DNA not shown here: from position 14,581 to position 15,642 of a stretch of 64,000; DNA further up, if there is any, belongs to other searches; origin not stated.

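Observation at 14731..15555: Phage-encoded secreted pentaheme cytochrome c with its own consensus promoter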

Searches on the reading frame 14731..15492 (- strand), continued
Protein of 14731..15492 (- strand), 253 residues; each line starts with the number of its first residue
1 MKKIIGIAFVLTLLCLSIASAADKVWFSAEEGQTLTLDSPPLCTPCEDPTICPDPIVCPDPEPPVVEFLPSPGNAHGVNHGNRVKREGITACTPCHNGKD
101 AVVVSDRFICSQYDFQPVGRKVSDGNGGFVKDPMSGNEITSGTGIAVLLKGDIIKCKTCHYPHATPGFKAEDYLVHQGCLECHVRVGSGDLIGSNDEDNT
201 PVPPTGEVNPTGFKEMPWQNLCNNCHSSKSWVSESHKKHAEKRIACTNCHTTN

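Call 37: fold_search(model_id=the predicted structure, library=pdb)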
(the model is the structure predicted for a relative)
No match with E <= 0.001 here; weaker rows may still be real.
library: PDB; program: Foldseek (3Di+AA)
matches with E <= 10: 392; with E <= 0.001: 0
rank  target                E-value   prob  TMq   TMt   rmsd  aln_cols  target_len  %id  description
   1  5mu4_D                3.8e-01  0.04  0.09  0.10  14.2       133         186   14  Tail Tubular Protein A of Klebsiella pneumoniae bacteriophage KP32 (released 2017-05-31)
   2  5mu4_B                8.5e-01  0.03  0.09  0.11  16.1       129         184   16  Tail Tubular Protein A of Klebsiella pneumoniae bacteriophage KP32 (released 2017-05-31)
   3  6r21_M                1.1e+00  0.03  0.10  0.12  14.6       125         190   14  Cryo-EM structure of T7 bacteriophage fiberless tail complex (released 2019-09-04)
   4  6r21_N                1.5e+00  0.02  0.10  0.12  13.7       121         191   14  Cryo-EM structure of T7 bacteriophage fiberless tail complex (released 2019-09-04)
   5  3eql_D                1.8e+00  0.02  0.08  0.03  14.1        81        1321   14  Crystal structure of the T. Thermophilus RNA polymerase holoenzyme in complex with antibiotic myxopyronin (released 2008-10-28)
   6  9vvr_U                1.8e+00  0.01  0.09  0.11  14.9       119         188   17  Structure of the bacteriophage E1004 tail (released 2025-11-12)
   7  7n16_A                1.9e+00  0.03  0.11  0.07  13.2       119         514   13  Structure of TAX-4_R421W apo closed state (released 2022-03-16)
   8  7o74_A                1.9e+00  0.03  0.09  0.14  13.0        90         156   13  Structure of cyanase from Pseudomonas lactis (released 2021-04-21)
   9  8eva_B                1.9e+00  0.02  0.10  0.07  14.2       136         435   12  Cryo-EM structure of cGMP bound truncated human CNGA3/CNGB3 channel in lipid nanodisc, transition state 2 (released 2023-08-09)
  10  2omk_B                2.0e+00  0.06  0.11  0.12   8.5        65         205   12  Structure of the Bacteroides Thetaiotaomicron Thiamin Pyrophosphokinase (released 2007-02-06)
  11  3j9w_BV               2.0e+00  0.02  0.08  0.15  12.4        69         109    9  Cryo-EM structure of the Bacillus subtilis MifM-stalled ribosome complex (released 2015-04-29)
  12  6wel_A                2.0e+00  0.01  0.09  0.06  14.1       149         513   11  Structure of cGMP-unbound F403V/V407A mutant TAX-4 reconstituted in lipid nanodiscs (released 2020-06-03)
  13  1jzx_L                2.3e+00  0.01  0.08  0.12  12.9        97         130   11  Structural Basis for the Interaction of Antibiotics with the Peptidyl Transferase Center in Eubacteria (released 2001-10-26)
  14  2ivq_A                2.3e+00  0.03  0.09  0.14  12.4        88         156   15  SITE DIRECTED MUTAGENESIS OF KEY RESIDUES INVOLVED IN THE CATALYTIC MECHANISM OF CYANASE (released 2008-10-28)
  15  7ey7_M                2.3e+00  0.02  0.08  0.10  13.1        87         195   14  bacteriophage T7 tail complex (released 2021-09-22)
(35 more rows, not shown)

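Call 39: find_related_loci(query=A1, collection=viral_contigs, flank=8000)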
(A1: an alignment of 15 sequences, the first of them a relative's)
Query A1 (253 aa) in viral_contigs; peptide patterns used: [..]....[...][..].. (x = any residue, [..] = any of these).
10 stretches matched a pattern; 8 encode a relative of the query (tblastn E <= 1e-3); 8 distinct loci.
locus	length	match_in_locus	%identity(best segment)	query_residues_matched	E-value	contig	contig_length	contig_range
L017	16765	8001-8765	59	5-253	4e-89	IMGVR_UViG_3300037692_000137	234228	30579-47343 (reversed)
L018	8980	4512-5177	64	41-251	3e-85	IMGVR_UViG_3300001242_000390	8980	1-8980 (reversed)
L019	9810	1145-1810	64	41-251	3e-85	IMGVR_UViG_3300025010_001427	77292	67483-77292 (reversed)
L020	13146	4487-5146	64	41-251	1e-85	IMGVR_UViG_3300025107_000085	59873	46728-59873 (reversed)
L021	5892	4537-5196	64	41-251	1e-85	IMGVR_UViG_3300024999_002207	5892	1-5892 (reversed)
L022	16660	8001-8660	64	41-251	1e-85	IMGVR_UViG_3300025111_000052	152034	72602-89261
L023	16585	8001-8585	41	1-190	6e-42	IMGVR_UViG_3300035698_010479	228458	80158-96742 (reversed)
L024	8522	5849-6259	38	70-191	3e-18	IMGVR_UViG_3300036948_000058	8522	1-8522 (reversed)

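Call 41: find_related_loci(query=A2, collection=genome_contigs, flank=8000)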
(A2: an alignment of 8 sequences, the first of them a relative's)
Query A2 (253 aa) in genome_contigs; peptide patterns used: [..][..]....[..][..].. (x = any residue, [..] = any of these).
2 stretches matched a pattern, but none encodes a relative of the query by tblastn (E <= 1e-3).

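Call 42: search_protein_families(library=ncbifam, proteins=[P0001, P0002, P0007, P0009], max_evalue=0.1)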
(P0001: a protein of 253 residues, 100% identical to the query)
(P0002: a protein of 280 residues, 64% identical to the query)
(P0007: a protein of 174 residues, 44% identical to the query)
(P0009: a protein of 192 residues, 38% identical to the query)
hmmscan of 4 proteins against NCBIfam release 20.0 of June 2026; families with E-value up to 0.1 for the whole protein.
P0001 (253 aa): 6 families
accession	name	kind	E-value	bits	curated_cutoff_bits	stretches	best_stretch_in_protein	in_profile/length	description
NF041028.1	decahem_GSU2203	exception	8.4e-06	25.2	325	1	211-251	93-133/317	GSU2203 family decaheme c-type cytochrome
TIGR03508.1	decahem_SO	subfamily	0.00058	19.4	192.2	0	219-251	70-102/258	DmsE family decaheme c-type cytochrome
TIGR01905.1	paired_CXXCH_1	subfamily_domain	0.0017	18.2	25.2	0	74-98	14-38/41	doubled CXXCH domain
NF047727.1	4hemeCytCCctA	equivalog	0.01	15.9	180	1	220-251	58-88/109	tetraheme c-type cytochrome CctA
NF045722.1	c3_cytochr_TmcA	equivalog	0.035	14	114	0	154-190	81-117/125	acidic tetraheme cytochrome c3 TmcA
NF043011.1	CytC7_Geobact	equivalog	0.044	14.3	120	0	1-38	1-36/89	cytochrome c7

P0002 (280 aa): 3 families
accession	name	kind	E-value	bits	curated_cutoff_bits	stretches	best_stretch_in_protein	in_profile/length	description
NF041028.1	decahem_GSU2203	exception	0.00038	19.8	325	1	246-279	101-134/317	GSU2203 family decaheme c-type cytochrome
TIGR03508.1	decahem_SO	subfamily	0.0023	17.5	192.2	1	246-279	70-103/258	DmsE family decaheme c-type cytochrome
NF045722.1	c3_cytochr_TmcA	equivalog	0.06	13.2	114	1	174-211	82-119/125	acidic tetraheme cytochrome c3 TmcA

P0007 (174 aa): 8 families
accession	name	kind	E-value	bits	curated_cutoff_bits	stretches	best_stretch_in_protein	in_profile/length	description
TIGR03508.1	decahem_SO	subfamily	4.3e-05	23.1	192.2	1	51-169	20-133/258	DmsE family decaheme c-type cytochrome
TIGR01905.1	paired_CXXCH_1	subfamily_domain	4.5e-05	23.3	25.2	1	132-161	8-37/41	doubled CXXCH domain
NF045722.1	c3_cytochr_TmcA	equivalog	0.0017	18.2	114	1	131-161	58-111/125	acidic tetraheme cytochrome c3 TmcA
NF047727.1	4hemeCytCCctA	equivalog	0.03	14.5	180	0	130-162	57-89/109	tetraheme c-type cytochrome CctA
NF045713.1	CxxCH_16_HmcA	equivalog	0.045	12.3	400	0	130-167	198-240/541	sulfate respiration complex hexadecaheme cytochrome HmcA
NF040968.1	FeS_ExtO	equivalog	0.07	11.9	200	0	115-163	23-72/416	selenite/tellurite reduction operon b-type cytochrome iron-sulfur cluster-binding subunit ExtO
NF040967.1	cytc_ExtN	equivalog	0.072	11.9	200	0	115-163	23-72/415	selenite/tellurite reduction operon c-type cytochrome ExtN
NF047812.1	LIC11213_lipo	equivalog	0.096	12.8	100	0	133-162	30-58/118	LIC11213 family lipoprotein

P0009 (192 aa): 5 families
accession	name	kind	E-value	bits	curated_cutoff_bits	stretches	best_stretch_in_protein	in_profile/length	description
TIGR01905.1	paired_CXXCH_1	subfamily_domain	3.2e-05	23.7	25.2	1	150-181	9-39/41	doubled CXXCH domain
TIGR03508.1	decahem_SO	subfamily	0.00031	20.3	192.2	1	147-179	143-175/258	DmsE family decaheme c-type cytochrome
NF041028.1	decahem_GSU2203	exception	0.0075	15.5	325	1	147-180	174-209/317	GSU2203 family decaheme c-type cytochrome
NF041921.1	HVO_A0556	equivalog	0.013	15.4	65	0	143-157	37-51/55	HVO_A0556 family zinc finger protein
NF040968.1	FeS_ExtO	equivalog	0.048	12.5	200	0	141-181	32-72/416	selenite/tellurite reduction operon b-type cytochrome iron-sulfur cluster-binding subunit ExtO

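Call 55: find_related_loci(query=A4, collection=genome_contigs, flank=8000)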
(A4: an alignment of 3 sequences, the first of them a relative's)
Query A4 (202 aa) in genome_contigs; peptide patterns used: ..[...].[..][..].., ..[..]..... (x = any residue, [..] = any of these).
56 stretches matched a pattern, but none encodes a relative of the query by tblastn (E <= 1e-3).

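Call 62: find_encoding_contigs(protein=P0018, flank=8000, max_places=3)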
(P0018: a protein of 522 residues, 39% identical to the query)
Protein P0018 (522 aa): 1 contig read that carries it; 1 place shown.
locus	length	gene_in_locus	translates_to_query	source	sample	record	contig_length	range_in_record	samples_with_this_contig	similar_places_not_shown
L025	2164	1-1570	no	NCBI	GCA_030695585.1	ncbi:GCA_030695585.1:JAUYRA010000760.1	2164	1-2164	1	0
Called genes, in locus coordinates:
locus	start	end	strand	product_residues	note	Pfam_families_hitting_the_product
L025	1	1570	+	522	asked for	PF14537:Cytochrom_c3_2 (faint), PF09699:Paired_CXXCH_1 (faint), PF11783:Cytochrome_cB, PF14522:Cytochrome_C7 (weak)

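Call 63: find_encoding_contigs(protein=P0015, flank=8000, max_places=3)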
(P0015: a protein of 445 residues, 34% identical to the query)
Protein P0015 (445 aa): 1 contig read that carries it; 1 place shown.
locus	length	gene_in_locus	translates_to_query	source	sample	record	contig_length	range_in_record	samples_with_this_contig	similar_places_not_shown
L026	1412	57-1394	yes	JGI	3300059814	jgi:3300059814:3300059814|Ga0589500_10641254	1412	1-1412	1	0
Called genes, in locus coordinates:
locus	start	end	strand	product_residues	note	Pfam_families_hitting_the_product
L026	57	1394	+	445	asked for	-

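Call 67: find_related_loci(query=L024:1298-4285:+, collection=genome_contigs, flank=3000)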
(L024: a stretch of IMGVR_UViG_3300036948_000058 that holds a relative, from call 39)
Query L024:1298-4285:+ (995 aa) in genome_contigs; peptide patterns used: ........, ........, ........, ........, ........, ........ (x = any residue, [..] = any of these).
29 stretches matched a pattern; 3 encode a relative of the query (tblastn E <= 1e-3); 3 distinct loci.
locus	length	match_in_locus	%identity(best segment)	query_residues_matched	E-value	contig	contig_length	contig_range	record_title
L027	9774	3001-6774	35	1-989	4e-23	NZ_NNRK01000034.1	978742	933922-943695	Brucella rhizosphaerae strain PR17 OrhDSM_1.contig.33_1, whole genome shotgun sequence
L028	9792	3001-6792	37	1-995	6e-25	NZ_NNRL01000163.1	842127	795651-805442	Brucella grignonensis strain OgA9a OgrDSM_1.contig.158_1, whole genome shotgun sequence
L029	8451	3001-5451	26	5-978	4e-12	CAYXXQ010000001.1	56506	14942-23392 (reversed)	MAG TPA_asm: uncultured Rhodobacter sp. isolate binchicken_co47_48 genome assembly, contig: NODE_334_length_56506_cov_36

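Call 70: search_protein_families(library=pfam, proteins=[L012:1933-2544:+, L013:3864-4382:+, L012:2534-3013:+, L012:1332-2027:+, L013:3374-3880:+, L024:4993-5472:+, L024:6280-6807:+, L023:7363-7866:+, L016:4854-5729:+, L013:2741-3364:+], max_evalue=0.05)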
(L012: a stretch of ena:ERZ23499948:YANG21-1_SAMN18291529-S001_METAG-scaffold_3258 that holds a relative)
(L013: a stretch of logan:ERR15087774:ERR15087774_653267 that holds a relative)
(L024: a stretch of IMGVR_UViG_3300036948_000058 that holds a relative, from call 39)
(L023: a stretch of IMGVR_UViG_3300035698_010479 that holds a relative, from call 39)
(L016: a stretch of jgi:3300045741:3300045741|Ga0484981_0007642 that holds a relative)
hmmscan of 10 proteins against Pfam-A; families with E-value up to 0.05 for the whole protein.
L012:1933-2544:+ (203 aa): 1 family
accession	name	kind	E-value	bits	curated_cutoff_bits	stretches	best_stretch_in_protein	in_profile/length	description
PF08271.17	Zn_Ribbon_TF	-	0.032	14.2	29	0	109-121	20-32/43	TFIIB zinc-binding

L013:3864-4382:+ (172 aa): 0 families

L012:2534-3013:+ (159 aa): 0 families

L012:1332-2027:+ (231 aa): 1 family
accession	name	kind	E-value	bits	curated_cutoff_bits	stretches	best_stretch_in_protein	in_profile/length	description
PF09496.15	CENP-O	-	0.035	14.6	23.9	0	131-197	121-178/197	Cenp-O kinetochore centromere component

L013:3374-3880:+ (168 aa): 1 family
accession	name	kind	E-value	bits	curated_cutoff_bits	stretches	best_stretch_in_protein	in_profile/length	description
PF09716.15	ETRAMP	-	0.034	14.6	29.1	0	17-90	27-77/81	Malarial early transcribed membrane protein (ETRAMP)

L024:4993-5472:+ (159 aa): 3 families
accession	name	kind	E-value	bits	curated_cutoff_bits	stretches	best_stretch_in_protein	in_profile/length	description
PF05838.17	Glyco_hydro_108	-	7.9e-26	90.9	21.2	1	8-87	2-85/85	Glycosyl hydrolase 108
PF09374.15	PG_binding_3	-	0.0013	19.3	24.6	1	91-132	2-53/76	Predicted Peptidoglycan domain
PF01471.23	PG_binding_1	-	0.018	15.6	23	1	89-114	31-56/57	Putative peptidoglycan binding domain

L024:6280-6807:+ (175 aa): 1 family
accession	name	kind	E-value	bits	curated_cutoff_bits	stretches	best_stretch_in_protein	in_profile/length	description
PF06897.17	DUF1269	-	0.0055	17.4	26.9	1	7-49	16-56/100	Protein of unknown function (DUF1269)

L023:7363-7866:+ (167 aa): 1 family
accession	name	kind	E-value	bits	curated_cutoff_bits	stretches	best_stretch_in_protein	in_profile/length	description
PF07087.16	DUF1353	-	2.4e-10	40.3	22.5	1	50-105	14-70/91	Protein of unknown function (DUF1353)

L016:4854-5729:+ (291 aa): 0 families

L013:2741-3364:+ (207 aa): 1 family
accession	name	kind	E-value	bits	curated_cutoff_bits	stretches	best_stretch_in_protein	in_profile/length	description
PF00948.26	Flavi_NS1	-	0.032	13.6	26.5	1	65-175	43-157/360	Flavivirus non-structural Protein NS1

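Call 78: search_solved_structures(query=P0001, max_evalue=1, show_alignments=3)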
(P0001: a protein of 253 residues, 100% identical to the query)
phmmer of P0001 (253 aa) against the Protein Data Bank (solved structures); distinct sequences matched with E-value up to 1: 4.
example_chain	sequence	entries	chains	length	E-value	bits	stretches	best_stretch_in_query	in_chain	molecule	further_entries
3ew1_A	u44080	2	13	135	0.13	14.9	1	198-234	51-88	rhizavidin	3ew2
1weo_A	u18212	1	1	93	0.18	14.3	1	142-201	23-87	cellulose synthase, catalytic subunit (IRX3)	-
4jnj_A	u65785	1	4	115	0.24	14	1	198-244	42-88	Streptavidin/Rhizavidin Hybrid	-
6zyt_BBB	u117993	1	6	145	0.35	13.4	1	198-244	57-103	Streptavidin/Rhizavidin Hybrid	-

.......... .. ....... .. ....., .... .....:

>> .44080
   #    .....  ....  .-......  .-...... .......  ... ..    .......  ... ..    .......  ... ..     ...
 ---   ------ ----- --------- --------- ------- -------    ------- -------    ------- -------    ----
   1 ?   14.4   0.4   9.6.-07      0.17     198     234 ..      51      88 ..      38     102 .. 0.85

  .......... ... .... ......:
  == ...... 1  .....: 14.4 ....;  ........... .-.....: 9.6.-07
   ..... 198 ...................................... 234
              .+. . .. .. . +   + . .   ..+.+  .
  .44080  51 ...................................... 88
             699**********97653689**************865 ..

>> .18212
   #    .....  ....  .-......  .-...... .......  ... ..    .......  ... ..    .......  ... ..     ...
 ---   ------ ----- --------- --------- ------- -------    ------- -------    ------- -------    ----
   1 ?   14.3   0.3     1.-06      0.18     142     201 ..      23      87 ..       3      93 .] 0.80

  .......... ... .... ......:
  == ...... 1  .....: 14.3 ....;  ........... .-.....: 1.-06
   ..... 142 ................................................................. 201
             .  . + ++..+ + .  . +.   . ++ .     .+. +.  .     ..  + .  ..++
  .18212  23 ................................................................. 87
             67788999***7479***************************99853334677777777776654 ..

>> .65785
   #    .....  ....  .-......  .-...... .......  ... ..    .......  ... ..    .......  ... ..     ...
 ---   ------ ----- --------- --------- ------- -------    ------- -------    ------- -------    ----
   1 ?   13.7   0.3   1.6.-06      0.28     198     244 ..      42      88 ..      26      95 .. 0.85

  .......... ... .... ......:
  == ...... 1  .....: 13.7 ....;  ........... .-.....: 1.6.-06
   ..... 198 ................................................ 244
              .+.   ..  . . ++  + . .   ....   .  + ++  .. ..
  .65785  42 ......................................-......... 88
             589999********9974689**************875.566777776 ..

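Call 79: search_solved_structures(query=A1, max_evalue=0.01, show_alignments=2)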
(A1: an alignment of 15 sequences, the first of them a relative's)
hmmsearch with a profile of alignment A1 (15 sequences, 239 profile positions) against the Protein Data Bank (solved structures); distinct sequences matched with E-value up to 0.01: 2.
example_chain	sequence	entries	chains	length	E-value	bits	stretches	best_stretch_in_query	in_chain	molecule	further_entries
6r2q_A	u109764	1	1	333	2e-06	30.9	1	144-177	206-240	Cystathionine beta-synthase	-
3ubr_A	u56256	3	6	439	0.001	22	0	143-219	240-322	Cytochrome c-552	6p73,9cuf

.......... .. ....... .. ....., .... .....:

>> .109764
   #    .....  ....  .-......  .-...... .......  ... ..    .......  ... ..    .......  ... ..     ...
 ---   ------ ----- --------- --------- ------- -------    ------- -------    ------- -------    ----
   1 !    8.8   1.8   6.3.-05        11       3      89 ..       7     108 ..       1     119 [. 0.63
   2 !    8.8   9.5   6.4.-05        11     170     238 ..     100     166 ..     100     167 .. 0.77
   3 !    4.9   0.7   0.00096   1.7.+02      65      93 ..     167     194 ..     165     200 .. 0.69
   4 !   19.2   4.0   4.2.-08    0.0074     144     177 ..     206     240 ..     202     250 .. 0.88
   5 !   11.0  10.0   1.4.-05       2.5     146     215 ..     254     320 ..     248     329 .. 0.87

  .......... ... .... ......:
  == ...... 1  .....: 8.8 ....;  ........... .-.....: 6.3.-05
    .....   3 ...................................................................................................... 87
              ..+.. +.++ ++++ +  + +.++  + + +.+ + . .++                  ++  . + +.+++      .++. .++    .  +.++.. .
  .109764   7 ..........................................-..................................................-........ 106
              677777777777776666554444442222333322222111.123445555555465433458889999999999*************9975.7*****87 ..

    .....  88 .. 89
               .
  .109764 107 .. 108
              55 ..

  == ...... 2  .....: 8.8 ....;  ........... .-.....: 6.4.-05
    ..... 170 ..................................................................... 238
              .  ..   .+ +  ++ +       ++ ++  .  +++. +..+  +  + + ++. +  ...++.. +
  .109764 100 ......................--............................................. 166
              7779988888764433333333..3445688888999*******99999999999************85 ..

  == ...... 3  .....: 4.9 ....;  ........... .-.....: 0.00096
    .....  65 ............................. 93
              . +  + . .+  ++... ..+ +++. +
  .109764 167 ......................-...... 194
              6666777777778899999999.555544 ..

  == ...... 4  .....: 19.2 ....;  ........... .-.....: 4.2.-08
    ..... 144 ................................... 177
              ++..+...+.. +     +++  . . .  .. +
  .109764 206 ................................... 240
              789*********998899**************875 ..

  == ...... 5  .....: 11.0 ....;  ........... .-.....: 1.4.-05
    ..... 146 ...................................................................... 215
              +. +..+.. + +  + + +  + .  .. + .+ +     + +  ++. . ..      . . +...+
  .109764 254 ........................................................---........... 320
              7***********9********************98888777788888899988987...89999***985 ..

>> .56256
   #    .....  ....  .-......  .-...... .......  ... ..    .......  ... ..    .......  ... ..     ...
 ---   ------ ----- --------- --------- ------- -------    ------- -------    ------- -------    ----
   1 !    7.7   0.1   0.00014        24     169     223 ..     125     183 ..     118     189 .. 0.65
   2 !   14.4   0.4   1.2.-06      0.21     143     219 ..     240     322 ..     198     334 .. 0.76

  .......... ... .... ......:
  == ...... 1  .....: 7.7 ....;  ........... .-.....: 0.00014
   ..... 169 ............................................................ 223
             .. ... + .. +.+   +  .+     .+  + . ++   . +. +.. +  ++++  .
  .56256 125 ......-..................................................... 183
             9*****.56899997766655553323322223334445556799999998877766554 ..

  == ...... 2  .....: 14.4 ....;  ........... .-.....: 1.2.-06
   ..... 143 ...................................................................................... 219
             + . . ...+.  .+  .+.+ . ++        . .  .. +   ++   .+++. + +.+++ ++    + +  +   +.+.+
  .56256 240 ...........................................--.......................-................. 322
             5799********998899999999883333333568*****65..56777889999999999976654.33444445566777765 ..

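Call 92: find_homologous_proteins(query=A1, max_evalue=0.00001)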
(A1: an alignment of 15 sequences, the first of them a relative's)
Query A1 (15 sequences) (253 aa, profile of the alignment): 8 proteins with E <= 0.00001 among 8000 candidates.
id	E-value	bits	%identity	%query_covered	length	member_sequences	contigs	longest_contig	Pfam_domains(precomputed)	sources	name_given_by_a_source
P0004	3.3e-91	323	55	97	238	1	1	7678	PF14522.12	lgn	-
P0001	1.4e-84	302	100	100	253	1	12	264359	-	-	-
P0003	7.4e-84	299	54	100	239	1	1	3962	PF09699.16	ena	-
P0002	4.9e-83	297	64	83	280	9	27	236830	-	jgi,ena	-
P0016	2.7e-55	206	32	49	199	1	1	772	-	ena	-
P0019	2.7e-50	189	27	72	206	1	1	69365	-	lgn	-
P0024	2.0e-42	164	32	53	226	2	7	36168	-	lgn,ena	-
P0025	1.9e-41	160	30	52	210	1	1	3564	PF09699.16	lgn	-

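Call 93: find_encoding_contigs(protein=P0019, flank=10000, max_places=1)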
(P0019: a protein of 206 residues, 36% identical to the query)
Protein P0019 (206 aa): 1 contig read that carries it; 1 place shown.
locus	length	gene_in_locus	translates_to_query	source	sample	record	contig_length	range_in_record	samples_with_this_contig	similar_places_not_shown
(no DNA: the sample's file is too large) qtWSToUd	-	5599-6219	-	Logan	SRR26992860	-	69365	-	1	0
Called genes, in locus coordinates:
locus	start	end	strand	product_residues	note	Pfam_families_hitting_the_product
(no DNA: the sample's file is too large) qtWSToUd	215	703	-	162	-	-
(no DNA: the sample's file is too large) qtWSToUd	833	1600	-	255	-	-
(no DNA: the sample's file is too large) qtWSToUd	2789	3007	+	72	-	-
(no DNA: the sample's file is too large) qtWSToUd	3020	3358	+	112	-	-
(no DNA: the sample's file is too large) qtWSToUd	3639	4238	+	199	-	PF00182:Glyco_hydro_19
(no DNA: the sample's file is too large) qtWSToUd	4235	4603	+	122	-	PF07087:DUF1353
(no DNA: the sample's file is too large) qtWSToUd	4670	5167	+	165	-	-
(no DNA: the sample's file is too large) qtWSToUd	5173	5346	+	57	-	-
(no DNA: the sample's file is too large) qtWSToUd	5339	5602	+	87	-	PF13392:HNH_3 (weak)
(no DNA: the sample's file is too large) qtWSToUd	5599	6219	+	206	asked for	-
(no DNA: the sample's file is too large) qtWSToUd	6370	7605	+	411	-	-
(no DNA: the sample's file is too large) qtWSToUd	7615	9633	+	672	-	PF16510:P22_portal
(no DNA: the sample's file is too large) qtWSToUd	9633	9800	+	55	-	-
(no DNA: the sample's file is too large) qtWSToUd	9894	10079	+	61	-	-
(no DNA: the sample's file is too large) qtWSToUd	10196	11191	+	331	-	-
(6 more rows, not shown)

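Call 94: find_encoding_contigs(protein=P0024, flank=10000, max_places=2)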
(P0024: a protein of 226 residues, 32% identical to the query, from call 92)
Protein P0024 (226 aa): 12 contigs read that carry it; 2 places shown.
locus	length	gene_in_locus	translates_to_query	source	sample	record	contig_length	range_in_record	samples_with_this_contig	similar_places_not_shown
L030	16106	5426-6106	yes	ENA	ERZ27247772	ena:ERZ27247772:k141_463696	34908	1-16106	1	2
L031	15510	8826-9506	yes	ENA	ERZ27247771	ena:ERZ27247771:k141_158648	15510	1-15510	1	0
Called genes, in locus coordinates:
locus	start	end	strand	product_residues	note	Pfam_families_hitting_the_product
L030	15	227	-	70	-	-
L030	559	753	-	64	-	-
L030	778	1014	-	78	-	-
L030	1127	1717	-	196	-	-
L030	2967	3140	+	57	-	-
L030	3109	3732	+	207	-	PF00182:Glyco_hydro_19 (weak)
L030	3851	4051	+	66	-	-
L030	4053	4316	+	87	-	-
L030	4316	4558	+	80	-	-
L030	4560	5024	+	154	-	-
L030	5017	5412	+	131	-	-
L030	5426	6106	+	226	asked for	-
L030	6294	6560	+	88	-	-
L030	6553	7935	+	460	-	-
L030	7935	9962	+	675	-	PF16510:P22_portal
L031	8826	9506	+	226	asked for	-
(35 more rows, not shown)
